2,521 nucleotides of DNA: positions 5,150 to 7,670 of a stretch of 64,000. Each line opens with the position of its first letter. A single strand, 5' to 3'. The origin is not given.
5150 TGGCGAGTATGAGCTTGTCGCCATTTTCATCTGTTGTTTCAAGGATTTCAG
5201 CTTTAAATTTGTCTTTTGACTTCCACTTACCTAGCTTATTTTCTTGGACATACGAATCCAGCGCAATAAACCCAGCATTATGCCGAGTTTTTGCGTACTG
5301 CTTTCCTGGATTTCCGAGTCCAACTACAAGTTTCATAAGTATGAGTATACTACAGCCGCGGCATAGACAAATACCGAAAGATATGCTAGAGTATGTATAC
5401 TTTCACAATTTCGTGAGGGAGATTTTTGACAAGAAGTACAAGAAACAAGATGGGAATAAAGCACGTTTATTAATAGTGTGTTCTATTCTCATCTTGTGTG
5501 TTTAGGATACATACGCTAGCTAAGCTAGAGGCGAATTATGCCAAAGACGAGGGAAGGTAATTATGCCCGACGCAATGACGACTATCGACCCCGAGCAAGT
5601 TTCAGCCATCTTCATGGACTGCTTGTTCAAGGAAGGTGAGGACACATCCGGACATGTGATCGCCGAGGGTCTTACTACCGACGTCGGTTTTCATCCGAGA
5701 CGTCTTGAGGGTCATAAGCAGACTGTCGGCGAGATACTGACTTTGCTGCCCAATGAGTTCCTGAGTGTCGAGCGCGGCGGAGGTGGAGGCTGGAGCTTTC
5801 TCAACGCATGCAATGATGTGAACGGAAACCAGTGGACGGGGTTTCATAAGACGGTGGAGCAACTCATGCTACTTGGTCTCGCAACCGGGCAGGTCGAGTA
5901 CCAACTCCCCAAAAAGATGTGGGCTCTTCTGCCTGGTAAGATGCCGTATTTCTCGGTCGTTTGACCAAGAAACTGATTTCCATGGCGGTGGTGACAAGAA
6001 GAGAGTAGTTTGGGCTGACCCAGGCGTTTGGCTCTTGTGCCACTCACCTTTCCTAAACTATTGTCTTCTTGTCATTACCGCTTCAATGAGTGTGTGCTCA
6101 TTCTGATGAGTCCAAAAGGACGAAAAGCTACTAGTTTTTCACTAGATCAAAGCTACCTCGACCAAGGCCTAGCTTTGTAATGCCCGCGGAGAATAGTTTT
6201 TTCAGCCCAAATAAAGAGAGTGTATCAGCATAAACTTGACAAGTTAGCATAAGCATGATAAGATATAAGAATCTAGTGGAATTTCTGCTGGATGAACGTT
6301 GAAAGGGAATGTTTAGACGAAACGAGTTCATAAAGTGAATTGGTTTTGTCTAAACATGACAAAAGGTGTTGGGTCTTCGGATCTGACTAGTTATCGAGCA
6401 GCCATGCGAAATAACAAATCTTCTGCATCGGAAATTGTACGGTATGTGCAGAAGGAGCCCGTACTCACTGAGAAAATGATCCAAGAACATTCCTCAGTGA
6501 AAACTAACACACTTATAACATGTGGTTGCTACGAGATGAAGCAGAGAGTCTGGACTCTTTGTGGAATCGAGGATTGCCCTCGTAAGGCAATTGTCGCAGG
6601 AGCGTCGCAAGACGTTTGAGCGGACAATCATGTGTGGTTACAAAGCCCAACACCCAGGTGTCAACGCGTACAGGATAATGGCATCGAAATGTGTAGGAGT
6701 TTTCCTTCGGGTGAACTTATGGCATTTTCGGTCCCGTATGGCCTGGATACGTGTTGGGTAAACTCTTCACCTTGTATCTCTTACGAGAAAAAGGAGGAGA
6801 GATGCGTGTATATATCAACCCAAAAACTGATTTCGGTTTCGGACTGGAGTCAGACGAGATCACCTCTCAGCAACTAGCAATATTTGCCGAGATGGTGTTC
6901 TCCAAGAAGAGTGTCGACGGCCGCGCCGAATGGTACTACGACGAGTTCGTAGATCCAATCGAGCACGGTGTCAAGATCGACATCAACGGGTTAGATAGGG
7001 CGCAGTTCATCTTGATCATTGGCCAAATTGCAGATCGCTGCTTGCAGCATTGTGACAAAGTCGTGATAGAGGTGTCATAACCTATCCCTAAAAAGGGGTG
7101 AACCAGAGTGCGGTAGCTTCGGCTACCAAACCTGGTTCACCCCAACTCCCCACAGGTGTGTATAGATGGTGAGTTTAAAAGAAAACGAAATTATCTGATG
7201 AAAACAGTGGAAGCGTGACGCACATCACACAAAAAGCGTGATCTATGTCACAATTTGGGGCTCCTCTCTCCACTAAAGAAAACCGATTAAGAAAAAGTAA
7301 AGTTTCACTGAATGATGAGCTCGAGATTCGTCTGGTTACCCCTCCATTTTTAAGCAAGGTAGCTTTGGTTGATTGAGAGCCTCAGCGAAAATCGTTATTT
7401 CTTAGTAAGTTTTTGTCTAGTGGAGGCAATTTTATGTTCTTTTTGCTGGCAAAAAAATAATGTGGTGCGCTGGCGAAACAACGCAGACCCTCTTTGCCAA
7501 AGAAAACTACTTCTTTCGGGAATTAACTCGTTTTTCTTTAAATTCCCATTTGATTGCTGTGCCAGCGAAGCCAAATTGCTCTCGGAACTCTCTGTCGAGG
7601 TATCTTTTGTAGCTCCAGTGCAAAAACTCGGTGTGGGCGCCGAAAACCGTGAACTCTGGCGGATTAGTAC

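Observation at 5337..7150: A 1.8-kb orphan module inserted between pth and der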

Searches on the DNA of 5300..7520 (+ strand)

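Call 5: search_rna_families(source=window, start=5300, end=7520, threshold=evalue, max_evalue=10, show_alignments=6)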
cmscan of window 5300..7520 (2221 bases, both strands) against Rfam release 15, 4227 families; matches with E-value up to 10: 13.
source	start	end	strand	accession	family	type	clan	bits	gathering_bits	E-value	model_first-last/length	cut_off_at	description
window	6085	6124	+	RF00008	Hammerhead_3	Gene; ribozyme;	CL00010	23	48.5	0.076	9-47/54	no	Hammerhead ribozyme (type III)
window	5432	5505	+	RF02436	SpF43_sRNA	Gene; sRNA;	-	20.4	70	0.73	1-99/99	no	Streptococcus sRNA SpF43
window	6309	6357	+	RF03959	mir-303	Gene; miRNA;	-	19.4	77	5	11-60/70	no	mir-303 microRNA precursor family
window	5977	6094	+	RF00834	mir-268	Gene; miRNA;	-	18.9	47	5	1-89/89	no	mir-268 microRNA precursor family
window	5445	5497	+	RF03609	mir-5470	Gene; miRNA;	-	18.7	98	2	13-69/81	no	mir-5470 microRNA precursor family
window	5982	6084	+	RF04148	MIR844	Gene; miRNA;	-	17.8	70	2.9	1-114/114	no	MIR844 microRNA precursor family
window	7096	7144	+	RF03318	mir-2208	Gene; miRNA;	-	17.7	70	3.2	1-61/61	no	mir-2208 microRNA precursor family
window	5445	5497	+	RF03940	MIR9563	Gene; miRNA;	-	17.7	90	6.1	1-127/127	no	MIR9563 microRNA precursor family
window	6446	6566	-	RF03201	mir-617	Gene; miRNA;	-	17.5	80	4.5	1-82/82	no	mir-617 microRNA precursor family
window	7215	7256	+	RF02066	STnc320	Gene; sRNA;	-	17.5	50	4.9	1-55/55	no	Salmonella enterica sRNA STnc320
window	6311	6355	+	RF04128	MIR8562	Gene; miRNA;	-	17.2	211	3.9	1-242/242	no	MIR8562 microRNA precursor family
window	5451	5493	+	RF03523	mir-4703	Gene; miRNA;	-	16.5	88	8.2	1-61/61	no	mir-4703 microRNA precursor family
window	7440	7506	+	RF00445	MIR399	Gene; miRNA;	-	15.5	57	5.8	21-98/117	no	mir-399 microRNA precursor family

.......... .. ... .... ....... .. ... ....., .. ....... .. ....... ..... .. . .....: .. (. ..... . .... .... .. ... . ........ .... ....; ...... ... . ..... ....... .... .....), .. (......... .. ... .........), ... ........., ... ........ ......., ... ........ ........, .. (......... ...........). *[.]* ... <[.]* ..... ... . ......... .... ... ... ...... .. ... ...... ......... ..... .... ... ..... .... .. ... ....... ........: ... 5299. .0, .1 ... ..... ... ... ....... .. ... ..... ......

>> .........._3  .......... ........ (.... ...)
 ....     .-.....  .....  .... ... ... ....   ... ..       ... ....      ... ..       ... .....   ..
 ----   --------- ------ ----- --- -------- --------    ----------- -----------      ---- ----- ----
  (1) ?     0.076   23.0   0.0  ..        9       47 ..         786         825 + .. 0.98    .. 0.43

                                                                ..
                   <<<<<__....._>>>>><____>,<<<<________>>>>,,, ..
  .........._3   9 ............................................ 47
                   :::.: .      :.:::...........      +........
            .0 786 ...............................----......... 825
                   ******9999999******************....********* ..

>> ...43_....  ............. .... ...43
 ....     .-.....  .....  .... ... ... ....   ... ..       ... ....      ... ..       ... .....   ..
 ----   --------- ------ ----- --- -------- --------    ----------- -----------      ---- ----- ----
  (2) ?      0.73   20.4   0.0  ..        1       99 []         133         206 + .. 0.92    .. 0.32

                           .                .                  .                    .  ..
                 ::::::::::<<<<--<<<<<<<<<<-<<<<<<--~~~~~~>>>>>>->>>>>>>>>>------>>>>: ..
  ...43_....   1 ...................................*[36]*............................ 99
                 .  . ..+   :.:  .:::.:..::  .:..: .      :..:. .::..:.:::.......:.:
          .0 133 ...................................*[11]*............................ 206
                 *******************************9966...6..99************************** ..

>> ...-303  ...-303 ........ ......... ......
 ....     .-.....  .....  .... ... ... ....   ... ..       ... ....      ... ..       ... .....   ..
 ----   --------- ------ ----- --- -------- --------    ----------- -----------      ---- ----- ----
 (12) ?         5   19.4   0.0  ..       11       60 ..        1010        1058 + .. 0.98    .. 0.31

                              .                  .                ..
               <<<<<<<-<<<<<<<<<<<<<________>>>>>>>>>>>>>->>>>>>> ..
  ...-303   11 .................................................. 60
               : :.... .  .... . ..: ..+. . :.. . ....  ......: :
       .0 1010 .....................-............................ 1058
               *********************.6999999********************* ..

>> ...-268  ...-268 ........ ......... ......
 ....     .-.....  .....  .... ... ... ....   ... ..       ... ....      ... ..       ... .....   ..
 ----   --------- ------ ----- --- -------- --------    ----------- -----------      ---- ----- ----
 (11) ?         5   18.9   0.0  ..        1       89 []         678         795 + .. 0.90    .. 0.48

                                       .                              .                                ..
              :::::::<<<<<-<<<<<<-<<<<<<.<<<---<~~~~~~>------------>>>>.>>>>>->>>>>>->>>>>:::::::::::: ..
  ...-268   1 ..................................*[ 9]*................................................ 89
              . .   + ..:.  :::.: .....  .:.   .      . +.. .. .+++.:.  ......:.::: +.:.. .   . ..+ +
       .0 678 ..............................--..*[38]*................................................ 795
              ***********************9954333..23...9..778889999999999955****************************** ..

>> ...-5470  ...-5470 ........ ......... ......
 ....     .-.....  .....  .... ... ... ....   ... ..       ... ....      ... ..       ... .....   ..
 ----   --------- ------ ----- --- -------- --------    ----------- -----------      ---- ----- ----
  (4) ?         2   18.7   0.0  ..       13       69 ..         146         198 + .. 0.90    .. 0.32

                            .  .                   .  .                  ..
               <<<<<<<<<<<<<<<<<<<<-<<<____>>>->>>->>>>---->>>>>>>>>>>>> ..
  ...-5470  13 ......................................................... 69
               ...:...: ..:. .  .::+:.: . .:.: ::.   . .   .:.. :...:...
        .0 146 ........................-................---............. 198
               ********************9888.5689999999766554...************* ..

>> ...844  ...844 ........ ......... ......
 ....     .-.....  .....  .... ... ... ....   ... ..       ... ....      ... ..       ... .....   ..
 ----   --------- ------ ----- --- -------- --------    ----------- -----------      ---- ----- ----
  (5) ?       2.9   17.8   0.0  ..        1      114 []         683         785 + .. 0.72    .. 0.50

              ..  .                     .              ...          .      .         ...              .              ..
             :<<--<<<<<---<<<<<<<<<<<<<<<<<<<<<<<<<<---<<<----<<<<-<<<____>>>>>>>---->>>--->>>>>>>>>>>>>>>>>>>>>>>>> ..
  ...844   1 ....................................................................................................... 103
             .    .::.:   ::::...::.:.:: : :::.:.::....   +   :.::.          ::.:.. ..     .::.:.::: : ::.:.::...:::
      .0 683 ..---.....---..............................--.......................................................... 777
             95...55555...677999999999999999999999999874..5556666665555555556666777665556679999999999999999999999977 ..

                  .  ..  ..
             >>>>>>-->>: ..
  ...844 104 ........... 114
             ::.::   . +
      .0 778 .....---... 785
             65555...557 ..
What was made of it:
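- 6080..6129 (+): Type-III-like hammerhead. Stem III is GCUU (6080-6083) with AAGC (6125-6128), and the cleavage site follows C6084. Stem I is 6085-6090 with 6097-6102. The core CUGAUGA is 6103-6109. Stem II is 6110-6113 with 6118-6121. GAA is 6122-6124. Rfam gives 23 bits, below the gathering score (call 5).
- On Hammerhead ribozyme (type III): E 0.076 for a 2.2-kb search (call 5).
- On Described RNA families in Rfam 15 (including OLE, GOLLD, ROOL, HEARO, raiA, group I/II introns, RNase P, tmRNA, 6S, T-box, riboswitches): At E<=10 over 5300-7520 there were only chance-level miRNA-type hits in 6270-6800 (call 5).
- Checked: Rfam Hammerhead_3 scores only 23 bits (E 0.076; gathering score 48.5) (call 5).
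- The Rfam score is sub-threshold (call 5).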

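Call 21: search_rna_families(sources=[L001, L003, L008], threshold=gathering)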
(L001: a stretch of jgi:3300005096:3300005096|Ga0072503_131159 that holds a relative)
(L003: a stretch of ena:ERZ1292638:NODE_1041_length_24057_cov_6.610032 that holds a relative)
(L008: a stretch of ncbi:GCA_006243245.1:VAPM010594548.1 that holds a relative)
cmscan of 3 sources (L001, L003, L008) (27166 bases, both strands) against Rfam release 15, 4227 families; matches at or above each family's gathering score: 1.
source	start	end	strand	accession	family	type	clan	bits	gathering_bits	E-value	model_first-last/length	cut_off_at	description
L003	5732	5804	+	RF00005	tRNA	Gene; tRNA;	CL00001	73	29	2e-14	1-71/71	no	tRNA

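Call 107: build_rna_model(alignment_id=A12)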
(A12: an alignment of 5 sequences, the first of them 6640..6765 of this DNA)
Model R1 built from alignment A12 (5 sequences, 139 columns); structure: RNAalifold consensus.
model positions 126; base pairs 40; branch points 0; effective number of sequences 1.74; information 0.59 bits per position. Calibrated on 0.2 Mb of random sequence (short: E-values are rough).
structure used (alignment columns):
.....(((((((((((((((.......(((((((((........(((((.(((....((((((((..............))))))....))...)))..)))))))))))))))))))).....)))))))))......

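Call 108: search_with_rna_model(model_id=R1, sources=[window, L001, L010, L011, L012, L013, L014, L015, L016, L017, L018, L116, L117, L118, L119, L120, L121, L122, L123, L124, L003, L110, L113], max_evalue=1, make_alignment=true)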
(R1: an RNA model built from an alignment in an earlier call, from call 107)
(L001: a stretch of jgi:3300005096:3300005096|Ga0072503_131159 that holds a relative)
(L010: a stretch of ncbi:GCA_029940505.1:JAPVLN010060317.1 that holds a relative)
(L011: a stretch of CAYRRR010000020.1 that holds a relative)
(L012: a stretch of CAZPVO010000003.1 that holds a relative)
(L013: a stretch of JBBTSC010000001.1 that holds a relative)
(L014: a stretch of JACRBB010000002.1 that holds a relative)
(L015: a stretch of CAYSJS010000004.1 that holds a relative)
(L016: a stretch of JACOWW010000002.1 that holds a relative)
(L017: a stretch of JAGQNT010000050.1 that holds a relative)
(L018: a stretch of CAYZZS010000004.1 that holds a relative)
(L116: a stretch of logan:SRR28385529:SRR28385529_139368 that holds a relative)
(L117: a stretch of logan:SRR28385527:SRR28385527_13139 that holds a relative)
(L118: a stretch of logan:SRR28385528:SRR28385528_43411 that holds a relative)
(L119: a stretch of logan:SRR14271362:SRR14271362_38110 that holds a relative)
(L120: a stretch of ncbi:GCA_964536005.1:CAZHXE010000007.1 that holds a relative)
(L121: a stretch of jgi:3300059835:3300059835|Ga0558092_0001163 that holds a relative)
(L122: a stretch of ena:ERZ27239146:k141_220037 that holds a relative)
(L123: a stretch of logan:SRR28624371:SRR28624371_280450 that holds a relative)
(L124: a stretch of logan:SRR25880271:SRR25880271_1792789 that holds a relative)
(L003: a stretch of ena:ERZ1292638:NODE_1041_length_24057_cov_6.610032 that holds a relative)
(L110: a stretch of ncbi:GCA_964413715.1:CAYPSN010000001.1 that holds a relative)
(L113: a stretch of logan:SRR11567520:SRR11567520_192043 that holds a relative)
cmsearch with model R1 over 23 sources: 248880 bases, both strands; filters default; matches with E-value up to 1: 10.
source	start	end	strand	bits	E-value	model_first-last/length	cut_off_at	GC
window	6640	6765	+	124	2.8e-31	1-126/126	no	0.49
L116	2850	2968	+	112.7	3.8e-28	1-126/126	no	0.6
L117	477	595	+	112.7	3.8e-28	1-126/126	no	0.6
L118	917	1035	+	112.7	3.8e-28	1-126/126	no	0.6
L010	2326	2447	+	112.2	5e-28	1-126/126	no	0.49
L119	2816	2954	+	89.1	1.2e-21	1-126/126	no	0.51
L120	2816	2954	+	89.1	1.2e-21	1-126/126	no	0.51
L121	2849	2968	+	88.5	1.7e-21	1-126/126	no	0.44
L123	2130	2248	+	53.8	6.2e-12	1-126/126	no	0.61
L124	708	831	+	46.2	7.5e-10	1-126/126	no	0.48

Alignment A13: 10 matches aligned to the model, 141 columns, each read 5' to 3' on its own strand. Consensus structure (alignment columns), stored with it:
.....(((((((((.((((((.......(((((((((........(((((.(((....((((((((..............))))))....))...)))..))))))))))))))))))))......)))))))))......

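Call 118: build_rna_model(alignment_id=A15)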
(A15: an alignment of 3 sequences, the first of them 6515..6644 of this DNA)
Model R2 built from alignment A15 (3 sequences, 140 columns); structure: RNAalifold consensus.
model positions 131; base pairs 42; branch points 2; effective number of sequences 1.25; information 0.591 bits per position. Calibrated on 0.2 Mb of random sequence (short: E-values are rough).
structure used (alignment columns):
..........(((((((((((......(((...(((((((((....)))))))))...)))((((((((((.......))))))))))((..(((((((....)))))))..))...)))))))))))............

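Call 119: search_with_rna_model(model_id=R2, sources=[window, L001, L010, L116, L119, L121, L122, L123, L124, L011, L012, L013, L014, L015, L016, L017, L018], max_evalue=10, show_alignments=0)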
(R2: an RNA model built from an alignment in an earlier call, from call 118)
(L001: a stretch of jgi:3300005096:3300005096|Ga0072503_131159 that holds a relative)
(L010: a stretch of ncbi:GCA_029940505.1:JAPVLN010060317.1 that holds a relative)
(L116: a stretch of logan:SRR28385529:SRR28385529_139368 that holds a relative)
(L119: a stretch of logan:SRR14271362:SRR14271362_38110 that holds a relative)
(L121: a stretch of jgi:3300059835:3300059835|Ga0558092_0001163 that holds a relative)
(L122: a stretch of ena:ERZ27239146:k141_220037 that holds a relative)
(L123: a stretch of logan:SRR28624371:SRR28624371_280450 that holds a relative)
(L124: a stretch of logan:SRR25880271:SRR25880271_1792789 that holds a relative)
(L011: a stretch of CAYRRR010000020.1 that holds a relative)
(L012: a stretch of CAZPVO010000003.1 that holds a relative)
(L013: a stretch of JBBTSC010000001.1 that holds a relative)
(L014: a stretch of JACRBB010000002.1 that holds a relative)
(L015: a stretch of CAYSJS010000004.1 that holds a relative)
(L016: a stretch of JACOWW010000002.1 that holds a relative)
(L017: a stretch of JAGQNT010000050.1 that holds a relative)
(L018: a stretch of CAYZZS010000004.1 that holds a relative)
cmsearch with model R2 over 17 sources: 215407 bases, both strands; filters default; matches with E-value up to 10: 4.
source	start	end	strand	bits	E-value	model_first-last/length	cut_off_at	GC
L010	2198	2328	+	148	1e-40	1-131/131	no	0.45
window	6514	6644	+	144.9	8.7e-40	1-131/131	no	0.48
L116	2728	2856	+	106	2.5e-28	1-131/131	no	0.43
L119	2665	2820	+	39.4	1.1e-08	1-131/131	no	0.53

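Call 120: search_with_rna_model(model_id=R2, sources=[L121, L122, L123, L124], max_evalue=10, filters=off)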
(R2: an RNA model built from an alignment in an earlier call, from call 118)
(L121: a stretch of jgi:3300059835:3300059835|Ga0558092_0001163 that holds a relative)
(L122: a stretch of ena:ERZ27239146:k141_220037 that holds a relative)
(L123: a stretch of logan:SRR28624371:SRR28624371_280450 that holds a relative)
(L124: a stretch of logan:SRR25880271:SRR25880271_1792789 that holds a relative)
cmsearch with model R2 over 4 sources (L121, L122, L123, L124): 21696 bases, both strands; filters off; matches with E-value up to 10: 8.
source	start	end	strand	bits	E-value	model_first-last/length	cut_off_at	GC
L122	1157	1222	+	8.2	1.8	1-131/131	no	0.53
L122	3265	3384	+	7.1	3.8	1-131/131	no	0.51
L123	1844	1911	+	7.1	3.9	1-131/131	no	0.46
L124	1491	1515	+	6.4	6.3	1-131/131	no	0.44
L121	2461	2510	+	6.1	7.9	1-131/131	no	0.38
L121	3995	4047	+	5.8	9.2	1-131/131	no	0.36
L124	823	864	-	5.8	9.2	1-131/131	no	0.45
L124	2895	2916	-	5.7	10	85-106/131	no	0.5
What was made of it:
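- The central domain was not detected in 4 of 8 family members (call 120).
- Tried and rejected: Not detected even with filters off (call 120).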

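Call 121: search_with_rna_model(model_id=R1, sources=[L122], max_evalue=10, filters=off)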
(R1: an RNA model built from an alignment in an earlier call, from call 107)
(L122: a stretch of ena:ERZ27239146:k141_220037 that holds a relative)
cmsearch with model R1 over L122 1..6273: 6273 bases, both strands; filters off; matches with E-value up to 10: 13.
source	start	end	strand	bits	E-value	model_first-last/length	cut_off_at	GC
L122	2831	2960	+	12.4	0.038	1-126/126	no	0.57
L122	249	301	-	9.6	0.22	1-126/126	no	0.58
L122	5510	5535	+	7.1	1.1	1-126/126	no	0.35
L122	1664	1687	-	6.5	1.6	1-126/126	no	0.5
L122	3650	3680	+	6.3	1.8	1-126/126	no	0.45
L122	1558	1617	-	5.9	2.3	1-126/126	no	0.57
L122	1572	1704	+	5.4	3.1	1-126/126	no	0.62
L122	2550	2577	+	4.9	4.3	1-126/126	no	0.57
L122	846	896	+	4.2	6.6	1-126/126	no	0.51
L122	3282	3322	+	4.2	6.9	1-126/126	no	0.68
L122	4795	4840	-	4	7.7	1-126/126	no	0.35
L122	6007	6070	+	3.8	8.6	1-126/126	no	0.55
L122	4119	4227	+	3.6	9.7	1-126/126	no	0.6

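Call 127: build_rna_model(alignment_id=A16)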
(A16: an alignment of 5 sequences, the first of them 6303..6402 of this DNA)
Model R3 built from alignment A16 (5 sequences, 113 columns); structure: RNAalifold consensus.
model positions 104; base pairs 27; branch points 1; effective number of sequences 2.29; information 0.59 bits per position. Calibrated on 0.2 Mb of random sequence (short: E-values are rough).
structure used (alignment columns):
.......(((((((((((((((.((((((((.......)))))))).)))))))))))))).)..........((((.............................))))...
